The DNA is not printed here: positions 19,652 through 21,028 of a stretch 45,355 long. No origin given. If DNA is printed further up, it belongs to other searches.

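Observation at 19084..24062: Five-gene Hdr-like / DsrMK-like membrane redox operon with no recognisable substrate-carrier or partner genes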

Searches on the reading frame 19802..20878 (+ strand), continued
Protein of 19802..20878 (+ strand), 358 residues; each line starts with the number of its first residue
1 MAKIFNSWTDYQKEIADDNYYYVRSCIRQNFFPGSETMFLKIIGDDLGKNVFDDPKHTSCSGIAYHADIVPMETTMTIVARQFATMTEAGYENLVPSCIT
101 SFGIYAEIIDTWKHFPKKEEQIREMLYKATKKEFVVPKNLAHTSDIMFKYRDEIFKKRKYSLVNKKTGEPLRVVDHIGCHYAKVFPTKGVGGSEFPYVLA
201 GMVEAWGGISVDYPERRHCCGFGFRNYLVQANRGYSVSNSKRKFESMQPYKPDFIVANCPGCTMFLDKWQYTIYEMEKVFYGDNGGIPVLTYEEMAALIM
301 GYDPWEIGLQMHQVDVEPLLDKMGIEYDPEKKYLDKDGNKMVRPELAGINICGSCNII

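Call 78: search_protein_families(library=ncbifam, proteins=[L093:13695-15293:-, L093:15286-16203:-, L093:16216-16533:-, L093:12446-13660:-, L094:7281-7550:-, L094:4786-6462:-, L093:7909-9036:+, L094:7798-9996:+], max_evalue=0.00001)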
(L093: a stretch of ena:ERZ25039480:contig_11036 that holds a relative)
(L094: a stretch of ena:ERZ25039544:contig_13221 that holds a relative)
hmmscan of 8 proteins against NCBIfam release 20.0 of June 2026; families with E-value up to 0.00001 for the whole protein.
L093:13695-15293:- (532 aa): 8 families
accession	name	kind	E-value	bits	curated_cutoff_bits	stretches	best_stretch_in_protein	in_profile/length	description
NF045796.1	DsrK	equivalog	1.2e-98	330.7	400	1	94-519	42-435/453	sulfate reduction electron transfer complex DsrMKJOP subunit DsrK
NF045724.1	ferredox_TmcB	equivalog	1.6e-56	191.7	735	1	97-502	36-415/430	electron transfer complex ferredoxin TmcB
NF045711.1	sulf_resp_HmcF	equivalog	4.2e-55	187.4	750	1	99-504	57-438/457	sulfate respiration complex iron-sulfur protein HmcF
NF045670.1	quin_L_LdhH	equivalog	5e-12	44.9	800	1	380-442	590-649/706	L-lactate dehydrogenase (quinone) large subunit LdhH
NF004898.0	PRK06259.1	equivalog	8e-11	41.2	385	0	385-440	372-425/488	fumarate reductase (CoM/CoB) subunit TfrB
TIGR00273.1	TIGR00273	equivalog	1.3e-08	34.1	444.8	1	103-211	294-380/432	LutB/LldF family L-lactate oxidation iron-sulfur protein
NF008434.0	PRK11274.1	equivalog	3.6e-07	29.5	333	1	101-339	22-246/409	glycolate oxidase subunit GlcF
NF008369.0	PRK11168.1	equivalog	5.4e-07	28.8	278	0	98-199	7-84/401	anaerobic glycerol-3-phosphate dehydrogenase subunit C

L093:15286-16203:- (305 aa): 0 families

L093:16216-16533:- (105 aa): 2 families
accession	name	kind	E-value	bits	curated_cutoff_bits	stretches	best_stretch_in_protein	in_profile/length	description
TIGR03342.1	dsrC_tusE_dsvC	subfamily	4.5e-32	110.6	53.5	1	7-105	4-108/108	TusE/DsrC/DsvC family sulfur relay protein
NF008562.0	PRK11508.1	equivalog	3.1e-21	75.6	191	1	4-105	2-109/109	sulfurtransferase TusE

L093:12446-13660:- (404 aa): 43 families (the best 25 are shown)
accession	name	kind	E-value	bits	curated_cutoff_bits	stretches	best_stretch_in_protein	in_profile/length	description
TIGR01977.1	am_tr_V_EF2568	hypoth_equivalog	5.8e-121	404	377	1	6-384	1-376/376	cysteine desulfurase family protein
NF040779.1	Sec_lyase_SclA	exception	4.9e-92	308.7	525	1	6-384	1-376/378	selenocysteine lyase SclA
TIGR01979.1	sufS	subfamily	5.6e-73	246.1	475.1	1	2-387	16-401/403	SufS family cysteine desulfurase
NF041166.1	f2_encap_cargo1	exception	1.1e-54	186.7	800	1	4-382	245-621/623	family 2A encapsulin nanocompartment cargo protein cysteine desulfurase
TIGR03402.1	FeS_nifS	equivalog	5.7e-49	166.9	530.75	1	6-390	1-375/379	cysteine desulfurase NifS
NF006791.0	PRK09295.1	equivalog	1e-48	166.4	661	1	4-385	23-402/406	cysteine desulfurase SufS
NF010611.0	PRK14012.1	equivalog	6.4e-45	153.8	548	1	6-386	7-380/406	IscS subfamily cysteine desulfurase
TIGR02006.1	IscS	equivalog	2.9e-44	151.7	643.2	1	6-385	5-375/402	IscS subfamily cysteine desulfurase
NF008126.0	PRK10874.1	equivalog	4.2e-44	151.3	607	1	2-382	17-393/401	cysteine desulfurase CsdA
TIGR03392.1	FeS_syn_CsdA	equivalog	5e-42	144.5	493.6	1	3-382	15-390/398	cysteine desulfurase CsdA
TIGR01976.1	am_tr_V_VC1184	hypoth_equivalog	3.4e-41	141.8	352.35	1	4-380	18-400/401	cysteine desulfurase-like protein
TIGR03235.1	DNA_S_dndA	equivalog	5.7e-41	141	480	1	7-234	1-231/353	cysteine desulfurase DndA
NF002806.0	PRK02948.1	subfamily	7.2e-35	120.7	304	1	5-384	1-371/381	IscS subfamily cysteine desulfurase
TIGR03403.1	nifS_epsilon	equivalog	2.2e-34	118.9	587.7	1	6-389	1-377/382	NifS family cysteine desulfurase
TIGR04343.1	egtE_PLP_lyase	equivalog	1.5e-15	56.8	400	1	40-334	45-327/370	ergothioneine biosynthesis PLP-dependent enzyme EgtE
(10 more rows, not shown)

L094:7281-7550:- (89 aa): 2 families
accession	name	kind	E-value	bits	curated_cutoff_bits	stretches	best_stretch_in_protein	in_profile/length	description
NF052430.1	repress_RicR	exception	5e-14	52.7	175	1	9-68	9-68/93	copper-sensing transcriptional repressor RicR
NF008464.0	PRK11352.1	equivalog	3.1e-07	30.7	133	1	9-49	9-49/91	formaldehyde-responsive transcriptional repressor FrmR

L094:4786-6462:- (558 aa): 50 families (the best 25 are shown)
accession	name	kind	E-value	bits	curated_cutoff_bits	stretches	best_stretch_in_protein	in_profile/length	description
TIGR03385.1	CoA_CoA_reduc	equivalog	2.3e-123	412.2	578.8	1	14-446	1-439/439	CoA-disulfide reductase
NF007123.0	PRK09564.1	equivalog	1.7e-99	333.5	458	1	14-449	2-443/444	CoA-disulfide reductase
NF010037.0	PRK13512.1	equivalog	3.2e-93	313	394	1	13-449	2-437/438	CoA-disulfide reductase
NF046103.1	NOXase_Strep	equivalog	4.5e-52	177.5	600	1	14-437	1-429/442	H2O-forming NADH oxidase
NF045765.1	PhenlGlyoxDHPadH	equivalog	1.2e-46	159.4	475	1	13-327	3-314/416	NADH-dependent phenylglyoxylate dehydrogenase subunit epsilon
TIGR02374.1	nitri_red_nirB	equivalog_domain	2.1e-41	142.2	578.35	1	16-347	2-329/794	nitrite reductase large subunit NirB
TIGR01350.1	lipoamide_DH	equivalog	8.2e-41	140.2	408.8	1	108-426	121-435/461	dihydrolipoyl dehydrogenase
NF042949.2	3PPDioc_HcaD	equivalog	5.8e-37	127.3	450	1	14-324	3-309/386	3-phenylpropionate/cinnamic acid dioxygenase ferredoxin--NAD(+) reductase subunit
NF003437.0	PRK04965.1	equivalog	2e-35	122.6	392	1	14-292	4-277/378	NADH:flavorubredoxin reductase NorW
TIGR02053.1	MerA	equivalog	9.5e-34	117.2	454.45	1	107-430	120-438/465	mercury(II) reductase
NF004943.0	PRK06292.2-1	equivalog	1.3e-30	106.6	432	1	106-428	121-438/456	dihydrolipoyl dehydrogenase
NF011565.0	PRK14989.1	subfamily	2.7e-27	95.2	883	1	67-294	58-287/847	nitrite reductase large subunit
NF003585.0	PRK05249.1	equivalog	4.1e-27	94.9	465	1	109-404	131-417/464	Si-specific NAD(P)(+) transhydrogenase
NF041682.1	ant_diox_AndAa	equivalog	3.4e-26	91.9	650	1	14-317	5-306/406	anthranilate 1,2-dioxygenase system ferredoxin--NAD(+) reductase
NF005883.0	PRK07845.1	equivalog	1.1e-25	90.5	479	1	96-427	120-441/466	NAD(P)H-quinone dehydrogenase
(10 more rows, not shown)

L093:7909-9036:+ (375 aa): 8 families
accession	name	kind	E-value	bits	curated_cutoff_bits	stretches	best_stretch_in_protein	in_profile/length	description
NF038018.1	qmoC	equivalog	6.7e-86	289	300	1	13-353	13-359/360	quinone-interacting membrane-bound oxidoreductase complex subunit QmoC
NF011607.0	PRK15033.1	subfamily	4.3e-24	85.2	524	1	63-358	68-377/389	tricarballylate utilization 4Fe-4S protein TcuB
TIGR02484.1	CitB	equivalog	7.6e-16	58.2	246.6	1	18-362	14-362/372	tricarballylate utilization 4Fe-4S protein TcuB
NF041890.1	hdrC_Methbact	equivalog_domain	1.9e-14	53.7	270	1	15-97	26-107/192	ferredoxin:CoB-CoM heterodisulfide reductase subunit HdrC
NF041779.1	hetero_SS_HdrC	equivalog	2.2e-14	53.4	350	1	13-93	26-105/198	ferredoxin:CoB-CoM heterodisulfide reductase subunit HdrC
TIGR03290.1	CoB_CoM_SS_C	equivalog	4.7e-14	52.6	160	1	18-94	2-78/144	CoB--CoM heterodisulfide reductase subunit C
NF008369.0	PRK11168.1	equivalog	6.3e-07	28.6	278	1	15-94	8-90/401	anaerobic glycerol-3-phosphate dehydrogenase subunit C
TIGR03379.1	glycerol3P_GlpC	equivalog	2.1e-06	26.8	279.9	1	16-90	3-80/397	anaerobic glycerol-3-phosphate dehydrogenase subunit GlpC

L094:7798-9996:+ (732 aa): 13 families
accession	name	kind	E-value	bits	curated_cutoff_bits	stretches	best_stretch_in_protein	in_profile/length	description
NF038018.1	qmoC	equivalog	1.1e-87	294.8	300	2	53-390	15-358/360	quinone-interacting membrane-bound oxidoreductase complex subunit QmoC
NF041890.1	hdrC_Methbact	equivalog_domain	3.3e-33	114.9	270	2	522-621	25-119/192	ferredoxin:CoB-CoM heterodisulfide reductase subunit HdrC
NF041779.1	hetero_SS_HdrC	equivalog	7.9e-31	107.1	350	2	525-614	30-114/198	ferredoxin:CoB-CoM heterodisulfide reductase subunit HdrC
TIGR03290.1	CoB_CoM_SS_C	equivalog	3.6e-28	98.3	160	2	56-132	2-78/144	CoB--CoM heterodisulfide reductase subunit C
NF008369.0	PRK11168.1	equivalog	5.2e-16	58.5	278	2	54-148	9-105/401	anaerobic glycerol-3-phosphate dehydrogenase subunit C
TIGR03379.1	glycerol3P_GlpC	equivalog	1.8e-12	46.8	279.9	1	54-145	3-97/397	anaerobic glycerol-3-phosphate dehydrogenase subunit GlpC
NF011607.0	PRK15033.1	subfamily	6.4e-12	45.1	524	1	121-390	94-371/389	tricarballylate utilization 4Fe-4S protein TcuB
TIGR00384.1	dhsB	subfamily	1.8e-10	40.6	88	1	520-596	134-218/222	succinate dehydrogenase and fumarate reductase iron-sulfur protein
TIGR02484.1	CitB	equivalog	2e-10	40.4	246.6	1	55-390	13-352/372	tricarballylate utilization 4Fe-4S protein TcuB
NF004898.0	PRK06259.1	equivalog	5.3e-10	38.5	385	1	508-612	122-225/488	fumarate reductase (CoM/CoB) subunit TfrB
NF009226.0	PRK12576.1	equivalog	6.1e-09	35.6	344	1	525-605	153-239/317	succinate dehydrogenase/fumarate reductase iron-sulfur subunit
NF008434.0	PRK11274.1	equivalog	4e-08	32.6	333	1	54-134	21-107/409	glycolate oxidase subunit GlcF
NF004616.0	PRK05950.1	subfamily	8.6e-08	31.6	228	0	524-600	145-230/238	succinate dehydrogenase iron-sulfur subunit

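Call 85: find_related_loci(query=A4, collection=metagenome_contigs, flank=10000)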
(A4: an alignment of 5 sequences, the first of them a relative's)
Query A4 (354 aa) in metagenome_contigs; peptide patterns used: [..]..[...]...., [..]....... (x = any residue, [..] = any of these).
600 stretches matched a pattern (row limit reached: there are more); 582 encode a relative of the query (tblastn E <= 1e-3); the best 80 are kept; 80 distinct loci.
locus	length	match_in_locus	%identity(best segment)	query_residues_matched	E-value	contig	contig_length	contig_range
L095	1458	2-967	95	33-354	0e+0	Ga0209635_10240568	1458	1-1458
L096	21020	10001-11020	71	9-352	2e-175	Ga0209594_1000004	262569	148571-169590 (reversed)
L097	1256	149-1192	68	1-352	0e+0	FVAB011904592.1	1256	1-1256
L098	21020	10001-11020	72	9-352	2e-174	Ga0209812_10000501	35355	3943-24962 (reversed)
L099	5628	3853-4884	71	5-352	7e-177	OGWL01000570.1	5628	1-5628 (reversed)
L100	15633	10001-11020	70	9-352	2e-173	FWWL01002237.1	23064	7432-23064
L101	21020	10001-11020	69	9-352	4e-173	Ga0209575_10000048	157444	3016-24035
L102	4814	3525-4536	74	1-352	2e-158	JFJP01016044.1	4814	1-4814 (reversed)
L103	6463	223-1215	45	1-340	2e-99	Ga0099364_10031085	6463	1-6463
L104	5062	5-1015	45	1-346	2e-98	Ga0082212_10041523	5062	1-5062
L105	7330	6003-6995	46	1-340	1e-97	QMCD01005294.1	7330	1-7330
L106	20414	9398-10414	45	1-348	4e-97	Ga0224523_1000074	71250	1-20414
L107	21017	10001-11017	44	1-348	9e-97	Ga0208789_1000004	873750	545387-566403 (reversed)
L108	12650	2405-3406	45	1-343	5e-96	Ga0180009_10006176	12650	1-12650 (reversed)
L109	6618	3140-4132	45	1-340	5e-96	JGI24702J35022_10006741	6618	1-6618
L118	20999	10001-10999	44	1-342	1e-93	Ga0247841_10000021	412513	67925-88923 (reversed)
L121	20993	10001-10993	45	4-343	1e-93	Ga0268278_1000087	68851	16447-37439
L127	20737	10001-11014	43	1-348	6e-93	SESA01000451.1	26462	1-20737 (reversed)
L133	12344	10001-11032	44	1-350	5e-92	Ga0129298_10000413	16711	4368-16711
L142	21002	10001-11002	44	1-343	2e-91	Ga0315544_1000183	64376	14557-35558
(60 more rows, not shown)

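Call 89: search_protein_families(library=pfam, proteins=[L127:7870-8574:+, L127:8571-9266:+, L127:4157-7864:+, L121:15104-17746:-, L121:17851-18786:-, L121:18790-19107:-, L118:15365-16132:-, L133:3902-5881:+, L142:5909-6763:+], max_evalue=0.0001)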
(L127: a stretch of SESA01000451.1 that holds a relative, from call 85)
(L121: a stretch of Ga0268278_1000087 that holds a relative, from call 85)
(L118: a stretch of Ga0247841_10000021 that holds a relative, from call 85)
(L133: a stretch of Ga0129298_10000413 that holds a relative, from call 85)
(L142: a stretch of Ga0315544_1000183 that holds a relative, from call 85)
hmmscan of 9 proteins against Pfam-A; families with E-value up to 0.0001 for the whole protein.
L127:7870-8574:+ (234 aa): 2 families
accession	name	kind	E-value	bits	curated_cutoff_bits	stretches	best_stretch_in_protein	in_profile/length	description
PF04452.19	Methyltrans_RNA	-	5.6e-40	137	23.9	1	73-228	4-164/165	RNA methyltransferase domain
PF20260.4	PUA_4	-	8.8e-10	39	23.9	1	16-61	1-46/48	RNA methyltransferase PUA domain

L127:8571-9266:+ (231 aa): 1 family
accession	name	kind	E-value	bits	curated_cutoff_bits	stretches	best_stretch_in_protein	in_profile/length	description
PF13709.12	DUF4159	-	5.6e-68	228.9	25.9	1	37-228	1-202/202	Domain of unknown function (DUF4159)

L127:4157-7864:+ (1235 aa): 4 families
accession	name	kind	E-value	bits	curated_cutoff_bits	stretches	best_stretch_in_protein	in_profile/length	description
PF15902.12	Sortilin-Vps10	-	3.1e-17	62.9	33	0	222-298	3-85/446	Sortilin, neurotensin receptor 3,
PF00801.26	PKD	-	2.7e-12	46.9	23.5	1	795-863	8-77/80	PKD domain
PF18911.6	PKD_4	-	2.1e-11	44.1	27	1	800-868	20-85/85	PKD domain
PF18962.6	Por_Secre_tail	-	9.7e-11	42.3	27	1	1159-1234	1-75/75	Secretion system C-terminal sorting domain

L121:15104-17746:- (880 aa): 5 families
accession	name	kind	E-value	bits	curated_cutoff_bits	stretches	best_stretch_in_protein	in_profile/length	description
PF00133.28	tRNA-synt_1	-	1.2e-125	420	22.7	1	18-572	1-411/414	tRNA synthetases class I (I, L, M and V)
PF08264.19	Anticodon_1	-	2.9e-31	108.8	25.1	1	617-760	3-146/148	Anticodon-binding domain of tRNA ligase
PF09334.17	tRNA-synt_1g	-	2.8e-19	69.6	20.1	2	44-192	6-136/391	tRNA synthetases class I (M)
PF13603.12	tRNA-synt_1_2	-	5.6e-11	42.7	25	1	245-305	86-146/185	Leucyl-tRNA synthetase, editing domain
PF10458.14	Val_tRNA-synt_C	-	1.7e-10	41.4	25.9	1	818-878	3-63/66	Valyl tRNA synthetase tRNA binding arm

L121:17851-18786:- (311 aa): 3 families
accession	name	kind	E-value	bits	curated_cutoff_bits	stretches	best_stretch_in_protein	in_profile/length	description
PF01882.25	DUF58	-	1.2e-31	110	23.4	1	45-271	1-212/216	Protein of unknown function DUF58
PF13519.12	VWA_2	-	5.9e-06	27.3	27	1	84-197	3-105/107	von Willebrand factor type A domain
PF05762.20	VWA_CoxE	-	2e-05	24.6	26.4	1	115-246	76-206/222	VWA domain containing CoxE-like protein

L121:18790-19107:- (105 aa): 3 families
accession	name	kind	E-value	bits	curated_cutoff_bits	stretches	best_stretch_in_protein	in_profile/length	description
PF00085.26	Thioredoxin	-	7.2e-28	97.1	23.5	1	4-102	4-102/103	Thioredoxin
PF14595.12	Thioredoxin_9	-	9e-07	29.3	25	1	15-82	38-107/129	Thioredoxin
PF13098.12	Thioredoxin_2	-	4.1e-06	27.5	27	1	17-99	4-102/104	Thioredoxin-like domain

L118:15365-16132:- (255 aa): 4 families
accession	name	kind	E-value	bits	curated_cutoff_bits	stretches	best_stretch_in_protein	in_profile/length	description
PF00005.33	ABC_tran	-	3.5e-31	109.1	25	1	23-162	2-137/137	ABC transporter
PF13304.12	AAA_21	-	2.2e-16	61.2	27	1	118-192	224-298/304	AAA domain, putative AbiEii toxin, Type IV TA system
PF02463.25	SMC_N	-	1.6e-07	31.4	40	0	126-199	135-207/220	RecF/RecN/SMC N terminal domain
PF13175.12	AAA_15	-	3e-06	27.5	32.1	0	152-192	329-369/374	AAA ATPase domain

L133:3902-5881:+ (659 aa): 1 family
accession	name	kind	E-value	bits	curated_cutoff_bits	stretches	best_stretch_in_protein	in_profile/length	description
PF01433.26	Peptidase_M1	-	1.8e-11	44.5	27.7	1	351-510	67-214/218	Peptidase family M1 domain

L142:5909-6763:+ (284 aa): 0 families

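Call 93: search_protein_families(library=pfam, proteins=[L096:4063-5553:+, L096:5577-6758:+, L096:6803-8101:-, L096:9054-9752:+, L096:9977-11023:+, L096:11086-12234:+, L096:12245-12847:+, L096:12850-13740:+, L096:14088-17936:-], max_evalue=0.0001)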
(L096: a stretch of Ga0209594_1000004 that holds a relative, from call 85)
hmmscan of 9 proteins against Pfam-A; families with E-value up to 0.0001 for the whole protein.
L096:4063-5553:+ (496 aa): 3 families
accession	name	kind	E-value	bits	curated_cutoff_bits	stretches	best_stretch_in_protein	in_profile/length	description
PF13437.12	HlyD_3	-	1.2e-12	48.9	22.2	1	301-408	2-106/106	HlyD family secretion protein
PF16576.10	HlyD_D23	-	7.6e-10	38.9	30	1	256-381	77-191/214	Barrel-sandwich domain of CusB or HlyD membrane-fusion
PF00364.28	Biotin_lipoyl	-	1.9e-05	24.8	22.1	0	76-105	44-73/73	Biotin-requiring enzyme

L096:5577-6758:+ (393 aa): 2 families
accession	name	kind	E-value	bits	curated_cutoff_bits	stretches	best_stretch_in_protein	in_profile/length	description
PF12704.14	MacB_PCD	-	2.1e-25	90.7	27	1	23-237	1-206/207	MacB-like periplasmic core domain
PF02687.27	FtsX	-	3e-18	66.5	25.5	1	273-386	2-120/120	FtsX-like permease C-terminal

L096:6803-8101:- (432 aa): 2 families
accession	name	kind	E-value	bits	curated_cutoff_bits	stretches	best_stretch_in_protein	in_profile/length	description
PF00113.28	Enolase_C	-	1.4e-125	419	21.5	1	141-426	2-293/296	Enolase, C-terminal TIM barrel domain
PF03952.21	Enolase_N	-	2.2e-62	209.5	35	1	5-135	1-131/131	Enolase, N-terminal domain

L096:9054-9752:+ (232 aa): 4 families
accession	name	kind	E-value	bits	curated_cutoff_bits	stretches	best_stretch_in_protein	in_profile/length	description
PF13183.11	Fer4_8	-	8.2e-09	36.3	27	1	18-81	2-67/68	4Fe-4S dicluster domain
PF13534.11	Fer4_17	-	9.1e-07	29.8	22.2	1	20-81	1-59/61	4Fe-4S dicluster domain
PF13187.11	Fer4_9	-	6.9e-06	26.4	27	1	20-81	1-50/52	4Fe-4S dicluster domain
PF13237.11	Fer4_10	-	3e-05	24.3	25.5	1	19-79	7-53/53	4Fe-4S dicluster domain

L096:9977-11023:+ (348 aa): 1 family
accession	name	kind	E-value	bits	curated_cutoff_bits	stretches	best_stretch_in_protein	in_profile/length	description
PF02754.22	CCG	-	6.1e-12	45.9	20.6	1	185-277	4-84/85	Cysteine-rich domain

L096:11086-12234:+ (382 aa): 12 families
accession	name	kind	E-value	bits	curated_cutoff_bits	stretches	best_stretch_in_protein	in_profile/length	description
PF07992.20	Pyr_redox_2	-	3.8e-21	76.2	26.1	2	31-159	2-130/291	Pyridine nucleotide-disulphide oxidoreductase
PF01593.30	Amino_oxidase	-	3.3e-13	50.1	19.8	1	40-72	2-34/443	Flavin containing amine oxidoreductase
PF13738.12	Pyr_redox_3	-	4.3e-12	46.3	30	1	33-74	1-42/305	Pyridine nucleotide-disulphide oxidoreductase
PF03486.20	HI0933_like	-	3.2e-11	43.6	50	1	31-67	2-38/244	HI0933-like protein Rossmann domain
PF01266.30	DAO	-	3.1e-08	34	27.9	1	32-66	2-36/353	FAD dependent oxidoreductase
PF13450.12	NAD_binding_8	-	4.1e-08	33.8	21.9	1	34-70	1-37/68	NAD(P)-binding Rossmann-like domain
PF05834.18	Lycopene_cycl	-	1.2e-07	31.6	23.4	1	32-79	2-52/380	Lycopene cyclase protein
PF00890.30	FAD_binding_2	-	1.5e-07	31.5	20.4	1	32-68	2-38/414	FAD binding domain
PF12831.13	FAD_oxidored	-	2e-07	31.1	27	1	32-68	2-38/416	FAD dependent oxidoreductase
PF00070.33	Pyr_redox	-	2.6e-07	31.5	22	1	31-110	1-70/82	Pyridine nucleotide-disulphide oxidoreductase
PF01946.23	Thi4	-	3e-05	23.8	26.2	1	26-68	14-57/235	Thi4 family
PF01494.25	FAD_binding_3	-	7.5e-05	22.6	22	0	32-63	4-35/349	FAD binding domain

L096:12245-12847:+ (200 aa): 3 families
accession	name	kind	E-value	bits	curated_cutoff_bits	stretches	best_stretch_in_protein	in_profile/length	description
PF13183.11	Fer4_8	-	5.1e-08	33.8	27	1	49-109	3-68/68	4Fe-4S dicluster domain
PF13187.11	Fer4_9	-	3.4e-07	30.6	27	1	50-108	1-50/52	4Fe-4S dicluster domain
PF13534.11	Fer4_17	-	6.3e-07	30.3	22.2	1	50-109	1-60/61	4Fe-4S dicluster domain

L096:12850-13740:+ (296 aa): 1 family
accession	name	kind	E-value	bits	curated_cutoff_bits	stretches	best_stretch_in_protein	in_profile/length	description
PF02754.22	CCG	-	2.4e-28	98.5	20.6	2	152-241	1-84/85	Cysteine-rich domain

L096:14088-17936:- (1282 aa): 2 families
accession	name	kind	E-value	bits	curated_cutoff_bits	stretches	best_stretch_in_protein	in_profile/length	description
PF05787.19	PhoX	-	3e-22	79.9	24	2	778-1011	258-487/515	Alkaline phosphatase PhoX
PF00353.25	HemolysinCabind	-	2.3e-16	59.8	23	1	1168-1202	2-36/36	RTX calcium-binding nonapeptide repeat (4 copies)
